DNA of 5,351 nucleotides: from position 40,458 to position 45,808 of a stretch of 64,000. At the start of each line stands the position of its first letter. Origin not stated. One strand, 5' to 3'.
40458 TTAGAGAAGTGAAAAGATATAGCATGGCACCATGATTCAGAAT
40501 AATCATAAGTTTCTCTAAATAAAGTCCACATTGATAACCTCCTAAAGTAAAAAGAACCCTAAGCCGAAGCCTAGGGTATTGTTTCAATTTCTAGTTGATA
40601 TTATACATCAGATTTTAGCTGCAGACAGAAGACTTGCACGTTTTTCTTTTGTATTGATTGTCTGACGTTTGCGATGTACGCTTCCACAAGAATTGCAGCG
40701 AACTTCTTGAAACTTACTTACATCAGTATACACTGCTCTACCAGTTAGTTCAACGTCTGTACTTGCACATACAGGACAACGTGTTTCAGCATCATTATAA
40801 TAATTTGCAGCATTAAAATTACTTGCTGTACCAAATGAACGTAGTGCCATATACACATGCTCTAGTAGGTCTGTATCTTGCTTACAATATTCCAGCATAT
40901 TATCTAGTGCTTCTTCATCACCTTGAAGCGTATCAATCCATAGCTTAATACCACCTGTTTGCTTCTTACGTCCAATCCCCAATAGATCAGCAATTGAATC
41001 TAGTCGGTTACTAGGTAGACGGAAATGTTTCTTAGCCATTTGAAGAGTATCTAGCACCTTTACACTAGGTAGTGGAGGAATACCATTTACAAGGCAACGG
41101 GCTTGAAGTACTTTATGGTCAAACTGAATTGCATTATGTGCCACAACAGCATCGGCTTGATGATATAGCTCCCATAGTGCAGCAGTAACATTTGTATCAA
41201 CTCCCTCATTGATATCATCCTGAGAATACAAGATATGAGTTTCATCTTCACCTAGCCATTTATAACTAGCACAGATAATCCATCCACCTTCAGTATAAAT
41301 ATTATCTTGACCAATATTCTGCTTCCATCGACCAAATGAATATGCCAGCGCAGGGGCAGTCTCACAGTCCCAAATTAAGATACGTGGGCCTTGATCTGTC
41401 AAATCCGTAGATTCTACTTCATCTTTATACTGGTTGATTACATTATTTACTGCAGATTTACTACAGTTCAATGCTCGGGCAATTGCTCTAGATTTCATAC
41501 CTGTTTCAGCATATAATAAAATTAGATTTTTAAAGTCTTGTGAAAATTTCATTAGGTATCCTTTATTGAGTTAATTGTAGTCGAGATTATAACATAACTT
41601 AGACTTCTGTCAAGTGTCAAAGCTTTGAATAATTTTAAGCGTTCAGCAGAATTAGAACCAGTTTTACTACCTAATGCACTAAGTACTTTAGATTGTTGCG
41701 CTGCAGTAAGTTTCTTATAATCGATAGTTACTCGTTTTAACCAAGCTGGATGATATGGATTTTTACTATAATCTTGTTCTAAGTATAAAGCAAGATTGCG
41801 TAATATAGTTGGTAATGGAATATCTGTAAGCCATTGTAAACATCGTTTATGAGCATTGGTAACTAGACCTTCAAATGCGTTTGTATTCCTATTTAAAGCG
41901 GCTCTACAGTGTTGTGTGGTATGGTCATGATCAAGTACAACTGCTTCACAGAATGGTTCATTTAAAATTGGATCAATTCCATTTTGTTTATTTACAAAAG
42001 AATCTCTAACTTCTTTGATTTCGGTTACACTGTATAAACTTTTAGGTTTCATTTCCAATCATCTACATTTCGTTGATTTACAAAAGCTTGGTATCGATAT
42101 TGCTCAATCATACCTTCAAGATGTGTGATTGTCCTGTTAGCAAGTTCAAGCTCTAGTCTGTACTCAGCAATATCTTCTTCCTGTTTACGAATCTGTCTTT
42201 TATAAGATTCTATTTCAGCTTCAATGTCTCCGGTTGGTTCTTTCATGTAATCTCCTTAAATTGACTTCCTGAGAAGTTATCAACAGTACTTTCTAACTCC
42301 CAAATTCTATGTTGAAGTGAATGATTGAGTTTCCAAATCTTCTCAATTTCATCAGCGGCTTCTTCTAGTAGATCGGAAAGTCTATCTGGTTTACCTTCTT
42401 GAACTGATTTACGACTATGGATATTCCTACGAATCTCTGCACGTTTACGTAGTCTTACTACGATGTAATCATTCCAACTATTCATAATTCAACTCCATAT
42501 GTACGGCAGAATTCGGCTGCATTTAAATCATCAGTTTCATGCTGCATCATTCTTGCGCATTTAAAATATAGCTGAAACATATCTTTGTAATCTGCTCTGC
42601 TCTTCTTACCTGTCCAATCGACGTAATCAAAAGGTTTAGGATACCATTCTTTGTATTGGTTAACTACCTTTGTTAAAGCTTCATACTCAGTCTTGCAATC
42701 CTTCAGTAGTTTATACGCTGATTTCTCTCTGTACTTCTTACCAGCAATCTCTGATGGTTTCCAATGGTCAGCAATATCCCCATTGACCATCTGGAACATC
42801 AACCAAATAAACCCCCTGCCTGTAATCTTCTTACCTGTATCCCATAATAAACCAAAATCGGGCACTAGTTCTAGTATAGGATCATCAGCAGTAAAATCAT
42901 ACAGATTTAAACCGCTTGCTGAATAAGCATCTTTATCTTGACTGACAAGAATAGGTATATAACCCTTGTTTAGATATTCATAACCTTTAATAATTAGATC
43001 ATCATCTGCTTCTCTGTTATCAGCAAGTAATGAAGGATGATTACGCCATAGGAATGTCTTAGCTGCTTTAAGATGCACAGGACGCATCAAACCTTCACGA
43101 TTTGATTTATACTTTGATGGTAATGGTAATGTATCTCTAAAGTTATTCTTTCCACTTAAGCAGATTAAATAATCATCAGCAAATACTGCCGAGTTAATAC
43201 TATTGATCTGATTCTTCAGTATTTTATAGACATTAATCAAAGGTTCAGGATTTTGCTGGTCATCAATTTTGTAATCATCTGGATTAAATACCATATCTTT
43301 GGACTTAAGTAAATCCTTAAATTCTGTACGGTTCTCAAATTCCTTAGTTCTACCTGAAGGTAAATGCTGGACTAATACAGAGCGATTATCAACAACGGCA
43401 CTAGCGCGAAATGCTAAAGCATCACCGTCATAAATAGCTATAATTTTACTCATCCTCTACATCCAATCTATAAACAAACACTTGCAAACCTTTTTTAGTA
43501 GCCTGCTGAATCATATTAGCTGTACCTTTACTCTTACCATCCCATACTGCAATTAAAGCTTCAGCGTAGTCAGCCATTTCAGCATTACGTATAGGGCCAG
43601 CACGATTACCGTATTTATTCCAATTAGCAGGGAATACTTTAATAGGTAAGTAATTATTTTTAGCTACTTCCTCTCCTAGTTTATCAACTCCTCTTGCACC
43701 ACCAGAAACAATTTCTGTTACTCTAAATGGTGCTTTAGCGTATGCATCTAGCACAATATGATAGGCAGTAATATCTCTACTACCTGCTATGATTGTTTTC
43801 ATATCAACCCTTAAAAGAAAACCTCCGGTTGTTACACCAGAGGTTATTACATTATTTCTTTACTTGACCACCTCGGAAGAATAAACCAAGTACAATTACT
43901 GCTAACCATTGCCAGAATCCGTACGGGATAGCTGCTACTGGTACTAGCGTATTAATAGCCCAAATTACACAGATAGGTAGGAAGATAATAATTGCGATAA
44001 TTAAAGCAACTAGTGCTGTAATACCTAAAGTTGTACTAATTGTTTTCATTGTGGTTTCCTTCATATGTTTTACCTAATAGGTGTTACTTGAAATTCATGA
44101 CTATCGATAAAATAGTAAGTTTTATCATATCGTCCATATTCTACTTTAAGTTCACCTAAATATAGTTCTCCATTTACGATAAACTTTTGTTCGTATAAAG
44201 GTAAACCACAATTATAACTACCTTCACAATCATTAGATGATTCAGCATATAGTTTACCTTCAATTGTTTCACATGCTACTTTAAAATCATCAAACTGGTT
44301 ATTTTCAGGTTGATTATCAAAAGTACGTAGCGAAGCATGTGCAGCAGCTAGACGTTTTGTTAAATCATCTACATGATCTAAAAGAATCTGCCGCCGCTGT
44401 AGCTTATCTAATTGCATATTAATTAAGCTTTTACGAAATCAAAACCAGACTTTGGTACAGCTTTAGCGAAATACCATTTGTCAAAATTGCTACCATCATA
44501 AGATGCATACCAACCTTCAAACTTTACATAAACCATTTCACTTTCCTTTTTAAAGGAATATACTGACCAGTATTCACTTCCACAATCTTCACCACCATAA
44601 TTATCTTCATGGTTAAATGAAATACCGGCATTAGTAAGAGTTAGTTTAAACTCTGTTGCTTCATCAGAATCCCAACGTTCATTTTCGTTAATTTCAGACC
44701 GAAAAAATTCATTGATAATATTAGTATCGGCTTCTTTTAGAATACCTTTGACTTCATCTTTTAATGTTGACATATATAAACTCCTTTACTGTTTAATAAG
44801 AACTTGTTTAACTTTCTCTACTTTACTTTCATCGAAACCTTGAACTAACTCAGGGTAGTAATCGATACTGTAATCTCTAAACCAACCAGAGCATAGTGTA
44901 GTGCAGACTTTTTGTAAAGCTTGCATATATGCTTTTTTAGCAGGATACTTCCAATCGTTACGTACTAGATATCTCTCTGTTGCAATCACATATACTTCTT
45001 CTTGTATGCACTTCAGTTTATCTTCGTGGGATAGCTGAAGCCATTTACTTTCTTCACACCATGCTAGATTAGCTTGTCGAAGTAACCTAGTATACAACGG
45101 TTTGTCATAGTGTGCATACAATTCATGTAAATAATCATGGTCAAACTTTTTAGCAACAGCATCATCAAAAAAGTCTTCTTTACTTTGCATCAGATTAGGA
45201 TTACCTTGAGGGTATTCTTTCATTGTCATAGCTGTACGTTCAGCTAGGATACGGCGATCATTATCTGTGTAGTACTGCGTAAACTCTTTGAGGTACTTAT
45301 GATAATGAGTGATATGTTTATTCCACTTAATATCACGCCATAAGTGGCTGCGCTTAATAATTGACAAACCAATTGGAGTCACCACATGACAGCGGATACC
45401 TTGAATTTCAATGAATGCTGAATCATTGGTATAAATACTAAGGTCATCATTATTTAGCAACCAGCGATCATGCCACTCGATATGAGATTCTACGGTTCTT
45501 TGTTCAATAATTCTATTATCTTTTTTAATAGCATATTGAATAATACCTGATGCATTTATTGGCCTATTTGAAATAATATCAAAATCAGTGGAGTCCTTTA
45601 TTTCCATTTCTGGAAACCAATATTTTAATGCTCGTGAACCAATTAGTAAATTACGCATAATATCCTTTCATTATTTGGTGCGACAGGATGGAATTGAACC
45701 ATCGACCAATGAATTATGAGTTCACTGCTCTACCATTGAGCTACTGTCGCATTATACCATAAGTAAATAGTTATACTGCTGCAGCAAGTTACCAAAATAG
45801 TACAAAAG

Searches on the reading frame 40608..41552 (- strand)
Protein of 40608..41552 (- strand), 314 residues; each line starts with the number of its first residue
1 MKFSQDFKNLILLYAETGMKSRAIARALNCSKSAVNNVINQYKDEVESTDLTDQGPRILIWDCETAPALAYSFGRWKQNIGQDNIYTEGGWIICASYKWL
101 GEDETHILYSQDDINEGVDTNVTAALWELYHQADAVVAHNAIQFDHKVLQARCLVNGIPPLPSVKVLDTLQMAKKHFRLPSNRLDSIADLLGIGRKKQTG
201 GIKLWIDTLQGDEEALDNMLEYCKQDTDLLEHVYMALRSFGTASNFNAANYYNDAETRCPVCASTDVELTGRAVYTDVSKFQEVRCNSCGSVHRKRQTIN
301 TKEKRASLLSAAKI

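Call 75: search_protein_families(library=phrogs, proteins=[window:40608-41552:-], max_evalue=0.00001)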
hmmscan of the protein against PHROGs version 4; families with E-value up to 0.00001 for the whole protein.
window:40608-41552:- (314 aa): 3 families
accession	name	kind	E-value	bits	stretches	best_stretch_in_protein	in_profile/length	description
phrog_403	-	DNA, RNA and nucleotide metabolism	2.6e-82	277.3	1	8-310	7-318/321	DNA polymerase exonuclease subunit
phrog_17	-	DNA, RNA and nucleotide metabolism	1.9e-17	63.5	1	44-238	659-825/1445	DNA polymerase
phrog_192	-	DNA, RNA and nucleotide metabolism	6.1e-08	33.4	1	124-195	179-248/397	DNA polymerase exonuclease subunit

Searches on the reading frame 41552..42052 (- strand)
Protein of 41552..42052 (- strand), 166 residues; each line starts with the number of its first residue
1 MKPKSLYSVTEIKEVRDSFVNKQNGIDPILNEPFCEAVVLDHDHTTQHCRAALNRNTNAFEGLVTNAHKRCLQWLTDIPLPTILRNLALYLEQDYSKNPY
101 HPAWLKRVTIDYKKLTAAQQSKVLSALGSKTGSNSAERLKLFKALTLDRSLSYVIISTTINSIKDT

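Call 103: search_protein_families(library=phrogs, proteins=[window:41552-42052:-], max_evalue=0.0001)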
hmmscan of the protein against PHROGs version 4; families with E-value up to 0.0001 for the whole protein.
window:41552-42052:- (166 aa): 2 families
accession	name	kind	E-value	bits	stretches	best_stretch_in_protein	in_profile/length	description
phrog_423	-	DNA, RNA and nucleotide metabolism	1e-25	91.5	1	9-129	8-135/159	endonuclease VII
phrog_11865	-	DNA, RNA and nucleotide metabolism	4.8e-07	31.2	1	39-120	1-82/95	endonuclease VII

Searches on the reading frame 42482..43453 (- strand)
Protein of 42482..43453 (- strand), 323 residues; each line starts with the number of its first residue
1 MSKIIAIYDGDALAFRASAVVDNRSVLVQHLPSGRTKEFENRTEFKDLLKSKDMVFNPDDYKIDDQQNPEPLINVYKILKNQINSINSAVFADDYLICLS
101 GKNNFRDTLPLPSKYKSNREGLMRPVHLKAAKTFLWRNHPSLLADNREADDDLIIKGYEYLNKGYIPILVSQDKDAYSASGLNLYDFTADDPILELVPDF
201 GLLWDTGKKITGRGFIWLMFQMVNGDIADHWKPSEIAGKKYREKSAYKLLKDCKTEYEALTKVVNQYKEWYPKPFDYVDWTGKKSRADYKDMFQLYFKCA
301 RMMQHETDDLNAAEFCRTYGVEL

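Call 75: search_protein_families(library=phrogs, proteins=[window:42482-43453:-], max_evalue=0.00001)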
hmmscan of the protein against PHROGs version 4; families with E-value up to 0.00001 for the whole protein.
window:42482-43453:- (323 aa): 1 family
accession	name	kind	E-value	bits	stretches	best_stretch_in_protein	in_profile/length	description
phrog_107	-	DNA, RNA and nucleotide metabolism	1.1e-46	161.1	1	2-321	118-378/542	exonuclease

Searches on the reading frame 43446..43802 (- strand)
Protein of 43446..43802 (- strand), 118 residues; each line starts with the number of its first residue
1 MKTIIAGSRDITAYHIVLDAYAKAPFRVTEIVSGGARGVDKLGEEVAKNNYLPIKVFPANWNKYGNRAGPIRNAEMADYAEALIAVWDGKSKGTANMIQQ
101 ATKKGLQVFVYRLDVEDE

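Call 103: search_protein_families(library=phrogs, proteins=[window:43446-43802:-], max_evalue=0.0001)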
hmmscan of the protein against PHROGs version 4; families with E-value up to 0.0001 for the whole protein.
window:43446-43802:- (118 aa): 3 families
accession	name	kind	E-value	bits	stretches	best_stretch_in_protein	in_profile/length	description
phrog_289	-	other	5.6e-31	109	1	1-114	23-141/500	GTP-binding domain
phrog_11222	-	unknown function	1.6e-08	35.8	1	23-111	190-278/293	-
phrog_16939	-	unknown function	1.4e-05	25.4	1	1-113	1-123/330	-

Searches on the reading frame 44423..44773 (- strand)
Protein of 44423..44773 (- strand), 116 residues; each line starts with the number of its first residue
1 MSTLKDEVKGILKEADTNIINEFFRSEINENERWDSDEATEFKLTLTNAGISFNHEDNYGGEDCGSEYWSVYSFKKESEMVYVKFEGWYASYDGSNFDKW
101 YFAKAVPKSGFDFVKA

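Call 103: search_protein_families(library=phrogs, proteins=[window:44423-44773:-], max_evalue=0.0001)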
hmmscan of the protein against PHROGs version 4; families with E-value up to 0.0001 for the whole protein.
window:44423-44773:- (116 aa): 1 family
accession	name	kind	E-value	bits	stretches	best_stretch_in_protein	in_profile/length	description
phrog_8206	-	unknown function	1.5e-06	29.4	1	56-98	88-131/151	-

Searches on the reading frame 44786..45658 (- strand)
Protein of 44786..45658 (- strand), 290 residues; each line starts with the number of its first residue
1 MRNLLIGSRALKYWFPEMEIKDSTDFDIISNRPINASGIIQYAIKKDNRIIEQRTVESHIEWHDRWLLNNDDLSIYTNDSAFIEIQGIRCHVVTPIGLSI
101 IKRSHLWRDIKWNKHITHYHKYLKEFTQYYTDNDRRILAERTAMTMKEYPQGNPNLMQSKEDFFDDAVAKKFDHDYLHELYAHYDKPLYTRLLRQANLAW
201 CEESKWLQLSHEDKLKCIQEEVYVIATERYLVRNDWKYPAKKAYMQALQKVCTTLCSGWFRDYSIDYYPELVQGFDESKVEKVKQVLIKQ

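Call 75: search_protein_families(library=phrogs, proteins=[window:44786-45658:-], max_evalue=0.00001)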
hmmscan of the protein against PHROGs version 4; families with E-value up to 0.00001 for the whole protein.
window:44786-45658:- (290 aa): 2 families
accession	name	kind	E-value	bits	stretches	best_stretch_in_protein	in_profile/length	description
phrog_2141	-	unknown function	1.9e-46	160.1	1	4-282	3-299/318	-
phrog_6944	-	unknown function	8e-32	112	1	1-273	1-238/257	-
